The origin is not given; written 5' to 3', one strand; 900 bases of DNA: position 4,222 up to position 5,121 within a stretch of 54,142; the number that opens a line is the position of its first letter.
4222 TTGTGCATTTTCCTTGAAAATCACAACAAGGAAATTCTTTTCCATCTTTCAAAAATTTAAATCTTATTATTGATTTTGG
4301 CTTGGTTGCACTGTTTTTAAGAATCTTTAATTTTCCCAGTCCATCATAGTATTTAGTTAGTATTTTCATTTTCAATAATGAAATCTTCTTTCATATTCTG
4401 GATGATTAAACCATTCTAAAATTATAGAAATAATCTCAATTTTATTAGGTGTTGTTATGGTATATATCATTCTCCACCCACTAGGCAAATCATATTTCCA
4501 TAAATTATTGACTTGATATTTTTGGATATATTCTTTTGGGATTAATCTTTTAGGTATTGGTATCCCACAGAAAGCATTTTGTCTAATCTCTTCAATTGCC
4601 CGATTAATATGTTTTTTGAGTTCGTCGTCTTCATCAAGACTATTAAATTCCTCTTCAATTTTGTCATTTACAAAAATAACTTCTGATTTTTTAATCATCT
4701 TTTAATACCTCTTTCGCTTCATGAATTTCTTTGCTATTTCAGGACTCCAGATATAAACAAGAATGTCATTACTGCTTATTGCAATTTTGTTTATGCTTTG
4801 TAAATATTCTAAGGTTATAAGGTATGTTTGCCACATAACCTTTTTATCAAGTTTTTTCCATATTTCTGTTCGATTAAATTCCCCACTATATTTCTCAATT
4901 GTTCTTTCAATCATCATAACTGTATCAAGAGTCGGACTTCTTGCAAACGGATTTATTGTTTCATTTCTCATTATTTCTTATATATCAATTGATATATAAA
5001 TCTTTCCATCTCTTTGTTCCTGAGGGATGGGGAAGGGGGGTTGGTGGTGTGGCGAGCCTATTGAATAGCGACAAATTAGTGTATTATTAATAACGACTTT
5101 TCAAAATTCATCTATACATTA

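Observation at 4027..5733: Three progressively decayed copies of one gene's 3' end bracket two cargo islets, suggesting serial site-specific insertion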

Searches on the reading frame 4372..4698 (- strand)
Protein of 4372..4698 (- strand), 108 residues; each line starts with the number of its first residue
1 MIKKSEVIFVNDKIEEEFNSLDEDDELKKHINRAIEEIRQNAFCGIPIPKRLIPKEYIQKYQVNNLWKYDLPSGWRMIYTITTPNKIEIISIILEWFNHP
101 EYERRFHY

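Call 6: search_protein_families(library=pfam, proteins=[window:4372-4698:-], max_evalue=0.1)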
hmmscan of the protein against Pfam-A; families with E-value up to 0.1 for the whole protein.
window:4372-4698:- (108 aa): 2 families
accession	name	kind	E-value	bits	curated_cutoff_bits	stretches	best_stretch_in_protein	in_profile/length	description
PF06769.20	YoeB_toxin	-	0.00019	21.8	27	1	21-91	13-75/80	YoeB-like toxin of bacterial type II toxin-antitoxin system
PF05016.21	ParE_toxin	-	0.0039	18.2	23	1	12-92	16-82/89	ParE toxin of type II toxin-antitoxin system, parDE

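Call 44: search_protein_families(library=padloc, proteins=[window:4372-4698:-], max_evalue=0.01)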
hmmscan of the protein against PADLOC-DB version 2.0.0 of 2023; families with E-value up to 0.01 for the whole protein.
window:4372-4698:- (108 aa): 0 families

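Call 68: search_solved_structures(query=A2, max_evalue=1)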
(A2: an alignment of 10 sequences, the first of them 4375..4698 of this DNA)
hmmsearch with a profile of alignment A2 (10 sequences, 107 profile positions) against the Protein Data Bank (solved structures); distinct sequences matched with E-value up to 1: 4.
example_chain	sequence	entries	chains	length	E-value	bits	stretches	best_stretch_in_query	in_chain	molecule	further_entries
8yxv_F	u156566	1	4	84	0.04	17.5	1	22-90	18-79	Putative mRNA interferase YoeB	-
2a6q_E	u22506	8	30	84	0.063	16.8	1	22-90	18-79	Toxin yoeB | TOXIN OF THE YOEB-YEFM TOXIN-ANTITOXIN SYSTEM | Addiction module toxin, Txe/YoeB family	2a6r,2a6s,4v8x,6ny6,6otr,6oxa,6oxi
6l8e_E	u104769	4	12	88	0.48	14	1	17-90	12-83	YoeB toxin | YoeB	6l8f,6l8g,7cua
7qep_MD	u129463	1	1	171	0.98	13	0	45-96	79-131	Uncharacterized protein ECU01_0250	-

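Call 70: search_protein_families(library=ncbifam, proteins=[window:4372-4698:-], max_evalue=0.05)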
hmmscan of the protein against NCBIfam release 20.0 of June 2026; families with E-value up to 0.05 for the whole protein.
window:4372-4698:- (108 aa): 2 families
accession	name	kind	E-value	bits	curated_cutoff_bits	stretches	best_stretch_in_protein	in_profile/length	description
TIGR02116.1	toxin_Txe_YoeB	equivalog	0.0033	17.6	51.8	1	14-91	5-75/80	Txe/YoeB family addiction module toxin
TIGR02385.1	RelE_StbE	subfamily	0.022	15.3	27.9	1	25-92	21-78/88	type II toxin-antitoxin system mRNA interferase toxin, RelE/StbE family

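Call 71: find_homologous_proteins(query=window:4372-4698:-, max_evalue=0.001)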
Query window:4372-4698:- (108 aa): 1206 proteins with E <= 0.001 among 1210 candidates; the best 120 are listed.
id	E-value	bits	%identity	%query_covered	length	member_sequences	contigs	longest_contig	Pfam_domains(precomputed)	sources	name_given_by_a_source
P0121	3.3e-67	242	100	100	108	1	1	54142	-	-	-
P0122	2.3e-64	232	95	100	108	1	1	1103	-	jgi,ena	-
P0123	2.4e-57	210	82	100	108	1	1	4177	-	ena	-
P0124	8.2e-56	205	80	100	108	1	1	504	-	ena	-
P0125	8.4e-56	205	81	100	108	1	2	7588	-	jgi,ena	-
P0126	1.3e-55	204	80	100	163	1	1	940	-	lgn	-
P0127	4.1e-55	203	80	100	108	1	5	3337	-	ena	-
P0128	6.8e-54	199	77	100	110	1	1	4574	-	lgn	-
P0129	1.0e-53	198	76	100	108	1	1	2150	-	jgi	jgi:Txe/YoeB family toxin of Txe-Axe toxin-antitoxin module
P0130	1.0e-53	198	77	100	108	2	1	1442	-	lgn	-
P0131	1.3e-53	198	76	100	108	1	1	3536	-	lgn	-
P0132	1.5e-53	198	76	100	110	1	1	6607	-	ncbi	-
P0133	2.5e-53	197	78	100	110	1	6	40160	-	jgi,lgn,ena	-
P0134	3.6e-53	196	79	100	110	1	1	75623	PF05016.22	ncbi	-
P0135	4.5e-53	196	75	100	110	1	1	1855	-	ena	-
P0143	1.8e-52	194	75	100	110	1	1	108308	-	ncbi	-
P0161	8.3e-51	189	73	100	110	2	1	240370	PF05016.22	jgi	jgi:Txe/YoeB family toxin of Txe-Axe toxin-antitoxin module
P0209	5.0e-48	180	69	100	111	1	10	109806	-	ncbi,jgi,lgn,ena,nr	ncbi:hypothetical protein J4218_04495 [Candidatus Pacearchaeota archaeon]|nr:hypothetical protein [C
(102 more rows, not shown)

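Call 72: find_encoding_contigs(protein=P0123, flank=4000, max_places=2)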
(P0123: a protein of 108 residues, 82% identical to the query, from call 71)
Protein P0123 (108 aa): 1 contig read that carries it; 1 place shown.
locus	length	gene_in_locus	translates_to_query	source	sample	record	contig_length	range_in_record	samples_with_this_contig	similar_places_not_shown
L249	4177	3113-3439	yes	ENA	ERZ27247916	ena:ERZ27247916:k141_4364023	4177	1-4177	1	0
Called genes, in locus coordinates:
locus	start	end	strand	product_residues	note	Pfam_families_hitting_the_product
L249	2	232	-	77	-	?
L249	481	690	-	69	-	-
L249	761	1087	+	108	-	-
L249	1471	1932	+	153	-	PF01909:NTP_transf_2, PF18765:Polbeta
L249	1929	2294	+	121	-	PF01934:HepT-like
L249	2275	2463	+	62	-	-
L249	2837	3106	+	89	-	-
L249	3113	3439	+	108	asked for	-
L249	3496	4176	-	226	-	?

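Call 73: find_encoding_contigs(protein=P0125, flank=4000, max_places=2)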
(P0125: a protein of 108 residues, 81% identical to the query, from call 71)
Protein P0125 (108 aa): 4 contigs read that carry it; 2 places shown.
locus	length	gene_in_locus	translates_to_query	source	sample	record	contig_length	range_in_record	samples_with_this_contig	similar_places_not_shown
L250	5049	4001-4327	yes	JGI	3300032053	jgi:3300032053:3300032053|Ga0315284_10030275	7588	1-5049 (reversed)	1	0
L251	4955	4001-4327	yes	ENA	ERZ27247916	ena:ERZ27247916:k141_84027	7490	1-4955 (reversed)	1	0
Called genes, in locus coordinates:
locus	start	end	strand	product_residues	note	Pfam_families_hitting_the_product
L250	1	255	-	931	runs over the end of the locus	?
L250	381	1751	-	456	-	PF13506:Glyco_transf_21, PF00535:Glycos_transf_2, PF13641:Glyco_tranf_2_3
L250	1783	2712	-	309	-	PF01073:3Beta_HSD, PF01370:Epimerase, PF02719:Polysacc_synt_2, PF04321:RmlD_sub_bind, PF07993:NAD_binding_4 (weak), PF13460:NAD_binding_10 (weak), PF16363:GDP_Man_Dehyd, PF02719:Polysacc_synt_2 (weak)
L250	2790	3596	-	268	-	-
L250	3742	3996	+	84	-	-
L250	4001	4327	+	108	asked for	-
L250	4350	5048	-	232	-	?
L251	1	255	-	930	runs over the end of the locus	?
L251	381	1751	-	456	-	PF13506:Glyco_transf_21, PF00535:Glycos_transf_2, PF13641:Glyco_tranf_2_3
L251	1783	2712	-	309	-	PF01073:3Beta_HSD, PF01370:Epimerase, PF02719:Polysacc_synt_2, PF04321:RmlD_sub_bind, PF07993:NAD_binding_4 (weak), PF13460:NAD_binding_10 (weak), PF16363:GDP_Man_Dehyd, PF02719:Polysacc_synt_2 (weak)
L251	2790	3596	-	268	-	-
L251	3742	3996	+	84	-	-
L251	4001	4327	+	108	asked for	-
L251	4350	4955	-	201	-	?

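Call 74: find_encoding_contigs(protein=P0133, flank=4000, max_places=3)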
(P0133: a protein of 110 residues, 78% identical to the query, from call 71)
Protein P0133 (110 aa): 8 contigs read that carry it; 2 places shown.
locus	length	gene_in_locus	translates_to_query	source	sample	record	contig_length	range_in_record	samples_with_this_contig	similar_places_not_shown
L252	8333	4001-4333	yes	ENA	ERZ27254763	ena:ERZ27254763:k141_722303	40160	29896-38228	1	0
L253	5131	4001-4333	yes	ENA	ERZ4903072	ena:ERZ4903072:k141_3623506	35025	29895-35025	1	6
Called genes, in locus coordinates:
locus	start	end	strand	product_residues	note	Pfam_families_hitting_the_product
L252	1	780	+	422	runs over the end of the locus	PF02788:RuBisCO_large_N, PF00016:RuBisCO_large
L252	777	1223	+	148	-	PF00583:Acetyltransf_1, PF13673:Acetyltransf_10, PF13508:Acetyltransf_7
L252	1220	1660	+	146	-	PF00293:NUDIX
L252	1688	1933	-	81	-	-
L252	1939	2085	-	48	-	-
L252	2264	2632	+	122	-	PF05670:NFACT-R_1, PF18297:NFACT-R_2 (weak)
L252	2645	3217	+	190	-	PF01909:NTP_transf_2 (weak), PF18765:Polbeta (weak)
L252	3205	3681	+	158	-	-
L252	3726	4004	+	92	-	-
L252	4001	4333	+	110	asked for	-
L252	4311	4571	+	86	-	PF01985:CRS1_YhbY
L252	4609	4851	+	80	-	-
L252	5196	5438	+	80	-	-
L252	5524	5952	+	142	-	PF01090:Ribosomal_S19e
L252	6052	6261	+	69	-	-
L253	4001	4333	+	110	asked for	-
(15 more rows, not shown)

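Call 75: find_encoding_contigs(protein=P0134, flank=4000, max_places=2)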
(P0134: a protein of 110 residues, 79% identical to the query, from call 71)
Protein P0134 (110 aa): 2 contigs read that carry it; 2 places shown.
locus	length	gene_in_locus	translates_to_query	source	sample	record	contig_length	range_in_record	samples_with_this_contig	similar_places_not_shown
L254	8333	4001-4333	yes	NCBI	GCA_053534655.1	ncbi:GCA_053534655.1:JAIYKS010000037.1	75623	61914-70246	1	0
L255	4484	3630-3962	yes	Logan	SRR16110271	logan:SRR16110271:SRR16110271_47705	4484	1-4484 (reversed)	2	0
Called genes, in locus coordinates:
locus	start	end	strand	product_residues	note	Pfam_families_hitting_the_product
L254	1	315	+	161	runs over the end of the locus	PF01047:MarR (weak), PF12802:MarR_2 (weak), PF24034:DUF7343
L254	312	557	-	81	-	PF03683:UPF0175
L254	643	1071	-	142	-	PF07884:VKOR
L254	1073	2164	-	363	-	PF01180:DHO_dh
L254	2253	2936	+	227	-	-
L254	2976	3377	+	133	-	PF13473:Cupredoxin_1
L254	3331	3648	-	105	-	-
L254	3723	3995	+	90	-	-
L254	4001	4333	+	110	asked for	PF05016:ParE_toxin (faint)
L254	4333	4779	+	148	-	-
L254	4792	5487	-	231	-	PF18916:Lycopene_cyc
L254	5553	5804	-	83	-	PF05016:ParE_toxin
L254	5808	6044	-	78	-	PF24434:DUF7557 (weak)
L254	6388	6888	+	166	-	-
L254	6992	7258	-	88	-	PF18926:DUF5676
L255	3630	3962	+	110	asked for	PF05016:ParE_toxin (faint)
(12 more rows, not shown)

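Call 92: find_encoding_contigs(protein=P0143, flank=3000, max_places=2)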
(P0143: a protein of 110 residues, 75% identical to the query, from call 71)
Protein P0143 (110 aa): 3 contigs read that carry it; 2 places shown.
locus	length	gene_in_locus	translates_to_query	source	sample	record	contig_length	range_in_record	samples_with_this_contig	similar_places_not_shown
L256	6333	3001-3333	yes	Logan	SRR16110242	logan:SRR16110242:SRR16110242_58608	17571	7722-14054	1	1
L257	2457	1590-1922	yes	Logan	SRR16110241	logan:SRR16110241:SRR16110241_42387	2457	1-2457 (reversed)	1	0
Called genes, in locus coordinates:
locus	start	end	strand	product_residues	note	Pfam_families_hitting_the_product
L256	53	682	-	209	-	PF01420:Methylase_S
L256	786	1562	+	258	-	PF01909:NTP_transf_2, PF18765:Polbeta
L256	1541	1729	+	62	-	-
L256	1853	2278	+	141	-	-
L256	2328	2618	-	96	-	-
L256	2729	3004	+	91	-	-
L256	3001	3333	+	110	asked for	-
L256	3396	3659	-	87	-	-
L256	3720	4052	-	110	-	-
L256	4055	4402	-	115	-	-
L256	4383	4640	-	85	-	-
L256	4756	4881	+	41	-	-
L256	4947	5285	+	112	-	PF03013:Pyr_excise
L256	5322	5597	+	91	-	-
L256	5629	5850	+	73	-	-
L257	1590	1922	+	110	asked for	-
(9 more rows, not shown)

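Call 93: find_encoding_contigs(protein=P0161, flank=3000, max_places=2)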
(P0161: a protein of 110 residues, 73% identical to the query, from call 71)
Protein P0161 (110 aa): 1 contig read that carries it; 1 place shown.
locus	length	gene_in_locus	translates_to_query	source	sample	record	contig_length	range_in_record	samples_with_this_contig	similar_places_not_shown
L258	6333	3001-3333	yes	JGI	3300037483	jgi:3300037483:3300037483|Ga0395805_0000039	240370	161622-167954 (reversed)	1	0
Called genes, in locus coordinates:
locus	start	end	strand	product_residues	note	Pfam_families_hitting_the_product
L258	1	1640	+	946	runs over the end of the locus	PF02463:SMC_N, PF13175:AAA_15, PF13476:AAA_23, PF13304:AAA_21 (weak)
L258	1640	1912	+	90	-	-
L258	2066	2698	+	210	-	PF01135:PCMT, PF08704:GCD14 (faint), PF01269:Fibrillarin, PF13847:Methyltransf_31, PF13649:Methyltransf_25 (weak)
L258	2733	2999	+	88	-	-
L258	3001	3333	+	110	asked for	PF05016:ParE_toxin (weak)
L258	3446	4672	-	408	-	-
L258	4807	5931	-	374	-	PF01751:Toprim (weak), PF13155:Toprim_2, PF13662:Toprim_4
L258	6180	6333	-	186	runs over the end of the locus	-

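Call 94: find_encoding_contigs(protein=P0209, flank=3000, max_places=6)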
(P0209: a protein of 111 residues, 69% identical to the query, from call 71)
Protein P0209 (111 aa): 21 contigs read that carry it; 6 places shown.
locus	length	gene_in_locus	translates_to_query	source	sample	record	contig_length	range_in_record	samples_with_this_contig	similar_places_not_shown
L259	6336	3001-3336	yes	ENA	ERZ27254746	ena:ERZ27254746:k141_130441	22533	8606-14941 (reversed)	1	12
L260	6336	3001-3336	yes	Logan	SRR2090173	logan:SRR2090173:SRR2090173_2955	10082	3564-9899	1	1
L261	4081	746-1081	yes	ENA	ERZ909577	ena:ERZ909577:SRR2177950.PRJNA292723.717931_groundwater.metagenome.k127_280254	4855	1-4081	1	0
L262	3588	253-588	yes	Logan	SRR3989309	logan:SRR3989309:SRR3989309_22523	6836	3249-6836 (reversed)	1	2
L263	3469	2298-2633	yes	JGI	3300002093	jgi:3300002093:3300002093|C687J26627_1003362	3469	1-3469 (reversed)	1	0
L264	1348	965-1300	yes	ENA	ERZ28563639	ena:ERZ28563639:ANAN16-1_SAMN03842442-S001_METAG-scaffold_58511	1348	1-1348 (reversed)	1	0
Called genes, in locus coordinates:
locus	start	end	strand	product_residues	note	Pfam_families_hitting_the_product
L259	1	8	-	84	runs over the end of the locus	-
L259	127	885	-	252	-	-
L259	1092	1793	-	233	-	PF09565:RE_NgoFVII (faint), PF13091:PLDc_2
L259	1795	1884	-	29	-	PF20582:UPF0758_N (weak)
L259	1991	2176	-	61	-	-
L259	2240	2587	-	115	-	-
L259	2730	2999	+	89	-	-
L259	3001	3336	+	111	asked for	-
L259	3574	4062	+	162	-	-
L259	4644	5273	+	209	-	PF00687:Ribosomal_L1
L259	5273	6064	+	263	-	PF00466:Ribosomal_L10, PF17777:RL10P_insert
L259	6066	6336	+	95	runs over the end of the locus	PF00428:Ribosomal_60s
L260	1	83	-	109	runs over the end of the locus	-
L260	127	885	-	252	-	-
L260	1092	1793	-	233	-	PF09565:RE_NgoFVII (faint), PF13091:PLDc_2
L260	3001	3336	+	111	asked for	-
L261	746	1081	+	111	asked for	-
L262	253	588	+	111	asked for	-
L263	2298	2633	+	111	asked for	-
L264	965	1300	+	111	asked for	-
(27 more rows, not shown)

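Call 96: predict_structure(alignment_id=A4)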
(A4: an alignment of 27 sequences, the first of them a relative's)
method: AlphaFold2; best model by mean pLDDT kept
length: 108 residues; sequences in the alignment: 27
mean_pLDDT: 81.6   pTM: 0.73
mean pLDDT of the five models: 81.6, 70.7, 69.2, 69.1, 63.0
residues with pLDDT >= 90: 32; 70-90: 59; 50-70: 10; < 50: 7
segments of 3 or more residues with pLDDT < 50: none
pLDDT, mean of each block of 10 residues (from residue 1): 82 88 90 92 89 83 89 85 85 59 50
secondary structure, 60 per line:
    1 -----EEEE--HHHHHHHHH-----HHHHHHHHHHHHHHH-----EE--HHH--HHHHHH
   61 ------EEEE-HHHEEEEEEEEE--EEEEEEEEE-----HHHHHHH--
elements in order: E6-9 H12-20 H26-40 H55-60 E67-70 E75-83 E86-94 H100-106

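Call 100: fold_search(model_id=the predicted structure, library=pdb)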
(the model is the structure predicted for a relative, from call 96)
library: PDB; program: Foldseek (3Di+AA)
matches with E <= 10: 506; with E <= 0.001: 0
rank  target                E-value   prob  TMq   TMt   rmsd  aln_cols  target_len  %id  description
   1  5ja9_D                2.4e-03  1.00  0.52  0.55   7.9       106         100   14  Crystal structure of the HigB2 toxin in complex with Nb6 (released 2017-04-05)
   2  9w3a_C                4.3e-03  1.00  0.52  0.50   9.7       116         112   10  Crystal structure of PfiAT toxin-antitoxin complex (released 2026-02-11)
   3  6af4_A                8.2e-03  0.99  0.45  0.41   7.2        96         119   16  Toxin-Antitoxin module from Streptococcus pneumoniae (released 2019-08-14)
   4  6af4_C                9.4e-03  0.99  0.51  0.48   7.0       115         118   15  Toxin-Antitoxin module from Streptococcus pneumoniae (released 2019-08-14)
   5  9w3a_D                1.4e-02  0.97  0.48  0.47   9.4       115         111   13  Crystal structure of PfiAT toxin-antitoxin complex (released 2026-02-11)
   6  6af3_A                1.5e-02  0.99  0.54  0.52   7.2       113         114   17  Toxin-Antitoxin module from Streptococcus pneumoniae (released 2019-08-14)
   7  6af4_G                2.6e-02  0.99  0.54  0.52   7.2       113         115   17  Toxin-Antitoxin module from Streptococcus pneumoniae (released 2019-08-14)
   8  6af3_C                2.8e-02  0.99  0.49  0.47   5.3        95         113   15  Toxin-Antitoxin module from Streptococcus pneumoniae (released 2019-08-14)
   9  7r5a_A                4.1e-02  0.99  0.40  0.46   4.3        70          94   14  Vibrio cholera ParD2:ParE2 antitoxin:toxin complex (released 2022-04-27)
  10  6af3_E                4.6e-02  0.93  0.52  0.49  10.9       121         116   15  Toxin-Antitoxin module from Streptococcus pneumoniae (released 2019-08-14)
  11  5jaa_C                4.9e-02  0.96  0.50  0.52   8.0       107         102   14  Crystal structure of the HigBA2 toxin-antitoxin complex (released 2017-04-05)
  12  8c24_A                6.8e-02  0.99  0.45  0.51   3.3        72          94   12  ParDE1 toxin-antitoxin complex from Mycobacterium tuberculosis (rv1960c-rv1959c) (released 2023-12-20)
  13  8c24_B                7.7e-02  0.99  0.45  0.51   3.1        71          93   13  ParDE1 toxin-antitoxin complex from Mycobacterium tuberculosis (rv1960c-rv1959c) (released 2023-12-20)
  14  5jaa_D                8.2e-02  0.89  0.47  0.49   8.1       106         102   15  Crystal structure of the HigBA2 toxin-antitoxin complex (released 2017-04-05)
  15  7nbu_Y                2.2e-01  0.63  0.46  0.42   7.6       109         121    7  Structure of the HigB1 toxin mutant K95A from Mycobacterium tuberculosis (Rv1955) and its target, the cspA mRNA, on th (released 2022-03-02)
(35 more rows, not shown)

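Call 101: search_protein_families(library=pfam, proteins=[L249:3496-4176:-, L258:2066-2698:+, L249:2837-3106:+, L249:3113-3439:+, L258:2733-2999:+, L258:3001-3333:+], max_evalue=0.01)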
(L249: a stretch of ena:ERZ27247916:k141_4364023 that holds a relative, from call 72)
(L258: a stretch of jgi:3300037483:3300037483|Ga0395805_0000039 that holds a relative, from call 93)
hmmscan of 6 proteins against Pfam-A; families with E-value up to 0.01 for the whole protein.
L249:3496-4176:- (226 aa): 1 family
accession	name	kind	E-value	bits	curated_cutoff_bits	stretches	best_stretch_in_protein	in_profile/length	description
PF00271.37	Helicase_C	-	1.5e-27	96.4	23.5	1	12-88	33-110/110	Helicase conserved C-terminal domain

L258:2066-2698:+ (210 aa): 12 families
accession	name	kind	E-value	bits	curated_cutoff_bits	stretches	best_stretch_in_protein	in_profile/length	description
PF01135.25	PCMT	-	1.1e-56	192.3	20.3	1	3-205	2-208/210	Protein-L-isoaspartate(D-aspartate) O-methyltransferase (PCMT)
PF13847.12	Methyltransf_31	-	9.9e-11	42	27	1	71-170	2-111/145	Methyltransferase domain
PF01269.23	Fibrillarin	-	1.5e-08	34.5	27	1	65-119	64-118/227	Fibrillarin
PF13649.12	Methyltransf_25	-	2.2e-07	31.9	27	1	76-156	1-81/97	Methyltransferase domain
PF00398.26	RrnaAD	-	5.5e-06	26.1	24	1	65-171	23-122/263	Ribosomal RNA adenine dimethylase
PF08704.16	GCD14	-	1.9e-05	24.9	26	1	62-125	30-90/247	tRNA methyltransferase complex GCD14 subunit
PF01209.24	Ubie_methyltran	-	2.9e-05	24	20.1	1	69-150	44-127/233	ubiE/COQ5 methyltransferase family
PF08242.18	Methyltransf_12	-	9.7e-05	23.5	30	1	77-171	1-96/98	Methyltransferase domain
PF08241.18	Methyltransf_11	-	0.00053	21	21.2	1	77-153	1-74/95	Methyltransferase domain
PF05175.20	MTS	-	0.0011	19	23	1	60-145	19-104/170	Methyltransferase small domain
PF06325.19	PrmA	-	0.0011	18.9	22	1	60-168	147-258/296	Ribosomal protein L11 methyltransferase (PrmA)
PF13489.12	Methyltransf_23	-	0.0032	17.7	27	1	67-122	16-61/164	Methyltransferase domain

L249:2837-3106:+ (89 aa): 0 families

L249:3113-3439:+ (108 aa): 2 families
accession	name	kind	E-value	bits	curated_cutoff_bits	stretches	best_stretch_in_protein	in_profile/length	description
PF05016.21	ParE_toxin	-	0.0022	19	23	1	17-92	20-82/89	ParE toxin of type II toxin-antitoxin system, parDE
PF06769.20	YoeB_toxin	-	0.0023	18.4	27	1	22-90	14-74/80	YoeB-like toxin of bacterial type II toxin-antitoxin system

L258:2733-2999:+ (88 aa): 0 families

L258:3001-3333:+ (110 aa): 1 family
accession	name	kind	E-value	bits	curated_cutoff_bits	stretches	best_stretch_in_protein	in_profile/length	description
PF05016.21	ParE_toxin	-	6.5e-06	27.1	23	1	15-94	6-82/89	ParE toxin of type II toxin-antitoxin system, parDE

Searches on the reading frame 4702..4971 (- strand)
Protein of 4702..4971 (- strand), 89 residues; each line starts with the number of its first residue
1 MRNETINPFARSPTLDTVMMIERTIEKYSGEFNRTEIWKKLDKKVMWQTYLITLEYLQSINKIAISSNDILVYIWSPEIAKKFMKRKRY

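Call 6: search_protein_families(library=pfam, proteins=[window:4702-4971:-], max_evalue=0.1)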
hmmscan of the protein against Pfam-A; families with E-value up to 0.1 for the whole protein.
window:4702-4971:- (89 aa): 0 families

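Call 44: search_protein_families(library=padloc, proteins=[window:4702-4971:-], max_evalue=0.01)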
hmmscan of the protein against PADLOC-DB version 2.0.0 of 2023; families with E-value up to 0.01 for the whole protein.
window:4702-4971:- (89 aa): 0 families

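Call 69: search_solved_structures(query=A3, max_evalue=1)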
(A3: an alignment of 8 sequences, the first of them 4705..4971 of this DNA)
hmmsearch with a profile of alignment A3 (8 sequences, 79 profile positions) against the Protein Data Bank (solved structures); distinct sequences matched with E-value up to 1: 6.
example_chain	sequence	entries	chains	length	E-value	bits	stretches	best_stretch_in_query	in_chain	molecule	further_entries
4qpm_A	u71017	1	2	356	0.77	12.8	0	19-46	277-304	Mitotic checkpoint serine/threonine-protein kinase BUB1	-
8ye0_A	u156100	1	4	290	0.8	12.8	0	14-46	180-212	LynF/TruF/PatF family peptide O-prenyltransferase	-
6f7b_A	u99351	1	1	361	0.8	12.7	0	19-46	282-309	Mitotic checkpoint serine/threonine-protein kinase BUB1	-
9rj2_A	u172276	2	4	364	0.82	12.7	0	19-46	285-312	Mitotic checkpoint serine/threonine-protein kinase BUB1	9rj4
4r8q_A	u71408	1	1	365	0.83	12.7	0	19-46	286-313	Mitotic checkpoint serine/threonine-protein kinase BUB1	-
5dmz_A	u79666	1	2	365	0.83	12.7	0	19-46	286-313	Mitotic checkpoint serine/threonine-protein kinase BUB1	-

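Call 70: search_protein_families(library=ncbifam, proteins=[window:4702-4971:-], max_evalue=0.05)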
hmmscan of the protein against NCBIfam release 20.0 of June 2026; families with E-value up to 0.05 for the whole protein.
window:4702-4971:- (89 aa): 1 family
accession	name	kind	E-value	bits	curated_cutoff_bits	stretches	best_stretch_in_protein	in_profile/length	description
NF006761.0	PRK09282.1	domain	0.023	13.2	402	1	58-87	412-441/591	pyruvate carboxylase subunit B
